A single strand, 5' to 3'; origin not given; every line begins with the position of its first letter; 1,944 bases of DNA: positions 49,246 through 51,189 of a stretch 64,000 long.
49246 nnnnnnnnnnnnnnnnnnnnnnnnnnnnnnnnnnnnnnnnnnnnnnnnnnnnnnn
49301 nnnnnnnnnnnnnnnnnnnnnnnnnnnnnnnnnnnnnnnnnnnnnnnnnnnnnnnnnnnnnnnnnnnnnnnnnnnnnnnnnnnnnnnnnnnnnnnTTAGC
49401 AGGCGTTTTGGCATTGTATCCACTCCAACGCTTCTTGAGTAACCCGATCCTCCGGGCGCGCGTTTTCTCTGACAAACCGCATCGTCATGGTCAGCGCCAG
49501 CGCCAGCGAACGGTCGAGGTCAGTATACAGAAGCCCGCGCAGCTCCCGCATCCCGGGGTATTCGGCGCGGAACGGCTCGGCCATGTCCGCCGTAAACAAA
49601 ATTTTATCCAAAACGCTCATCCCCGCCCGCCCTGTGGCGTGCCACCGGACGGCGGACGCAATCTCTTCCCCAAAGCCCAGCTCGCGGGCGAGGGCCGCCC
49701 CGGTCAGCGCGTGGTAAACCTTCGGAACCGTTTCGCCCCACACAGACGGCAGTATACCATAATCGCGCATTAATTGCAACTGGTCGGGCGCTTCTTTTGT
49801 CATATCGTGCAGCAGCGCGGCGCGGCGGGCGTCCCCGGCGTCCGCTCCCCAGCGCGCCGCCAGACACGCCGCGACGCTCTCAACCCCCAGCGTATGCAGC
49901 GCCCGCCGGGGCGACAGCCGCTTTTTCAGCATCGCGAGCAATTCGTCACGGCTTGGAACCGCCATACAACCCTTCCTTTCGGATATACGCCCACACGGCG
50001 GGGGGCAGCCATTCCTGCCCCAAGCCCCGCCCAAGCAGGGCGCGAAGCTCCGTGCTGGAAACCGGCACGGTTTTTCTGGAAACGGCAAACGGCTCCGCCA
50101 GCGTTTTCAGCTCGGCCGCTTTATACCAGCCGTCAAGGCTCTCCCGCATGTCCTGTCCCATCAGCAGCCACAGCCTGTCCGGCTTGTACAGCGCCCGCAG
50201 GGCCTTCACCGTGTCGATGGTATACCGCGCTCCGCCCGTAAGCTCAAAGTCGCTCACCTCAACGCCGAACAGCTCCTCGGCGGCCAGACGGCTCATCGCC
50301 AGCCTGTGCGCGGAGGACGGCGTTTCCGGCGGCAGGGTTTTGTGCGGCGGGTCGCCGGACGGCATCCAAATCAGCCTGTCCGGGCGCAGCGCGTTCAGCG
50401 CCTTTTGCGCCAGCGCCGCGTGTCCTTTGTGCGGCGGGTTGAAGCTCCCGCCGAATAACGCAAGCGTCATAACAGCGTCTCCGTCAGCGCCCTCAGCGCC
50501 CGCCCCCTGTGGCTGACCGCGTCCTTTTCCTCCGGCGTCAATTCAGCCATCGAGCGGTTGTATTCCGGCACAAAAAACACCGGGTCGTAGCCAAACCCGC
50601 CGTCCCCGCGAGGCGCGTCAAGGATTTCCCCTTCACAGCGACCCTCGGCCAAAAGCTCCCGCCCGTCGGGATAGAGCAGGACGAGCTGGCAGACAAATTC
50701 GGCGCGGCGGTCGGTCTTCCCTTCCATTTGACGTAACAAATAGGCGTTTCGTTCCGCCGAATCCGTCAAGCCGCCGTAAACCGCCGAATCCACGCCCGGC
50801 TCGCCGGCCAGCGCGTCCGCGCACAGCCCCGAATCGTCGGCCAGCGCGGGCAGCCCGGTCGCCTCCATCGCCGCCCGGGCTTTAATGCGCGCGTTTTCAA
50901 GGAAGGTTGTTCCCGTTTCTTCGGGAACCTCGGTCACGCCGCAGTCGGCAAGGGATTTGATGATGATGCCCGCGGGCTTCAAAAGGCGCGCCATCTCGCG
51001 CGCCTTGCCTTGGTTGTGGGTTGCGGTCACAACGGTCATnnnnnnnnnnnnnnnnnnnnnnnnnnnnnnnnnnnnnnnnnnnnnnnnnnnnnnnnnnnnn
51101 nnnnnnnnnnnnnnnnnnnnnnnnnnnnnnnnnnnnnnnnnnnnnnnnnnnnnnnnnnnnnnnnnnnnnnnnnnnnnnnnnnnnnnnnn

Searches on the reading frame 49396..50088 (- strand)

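Call 42: search_protein_families(library=pfam, proteins=[window:49396-50088:-], max_evalue=0.001)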
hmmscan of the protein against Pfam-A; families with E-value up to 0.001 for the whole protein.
window:49396-50088:- (230 aa): 1 family
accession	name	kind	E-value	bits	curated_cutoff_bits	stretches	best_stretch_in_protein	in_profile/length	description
PF01966.28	HD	-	1.9e-11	44.7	22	1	64-168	3-111/116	HD domain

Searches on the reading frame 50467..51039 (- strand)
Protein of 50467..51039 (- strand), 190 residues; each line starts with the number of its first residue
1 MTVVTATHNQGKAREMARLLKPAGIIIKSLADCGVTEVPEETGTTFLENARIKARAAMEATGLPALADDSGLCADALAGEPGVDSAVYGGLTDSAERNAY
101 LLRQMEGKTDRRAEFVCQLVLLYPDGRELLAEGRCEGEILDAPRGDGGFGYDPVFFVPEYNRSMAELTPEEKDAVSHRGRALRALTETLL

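Call 42: search_protein_families(library=pfam, proteins=[window:50467-51039:-], max_evalue=0.001)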
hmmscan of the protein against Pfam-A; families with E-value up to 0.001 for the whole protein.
window:50467-51039:- (190 aa): 1 family
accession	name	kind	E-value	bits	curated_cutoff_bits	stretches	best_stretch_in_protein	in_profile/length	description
PF01725.21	Ham1p_like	-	2.1e-66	223.8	22.5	1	3-187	1-185/186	Ham1 family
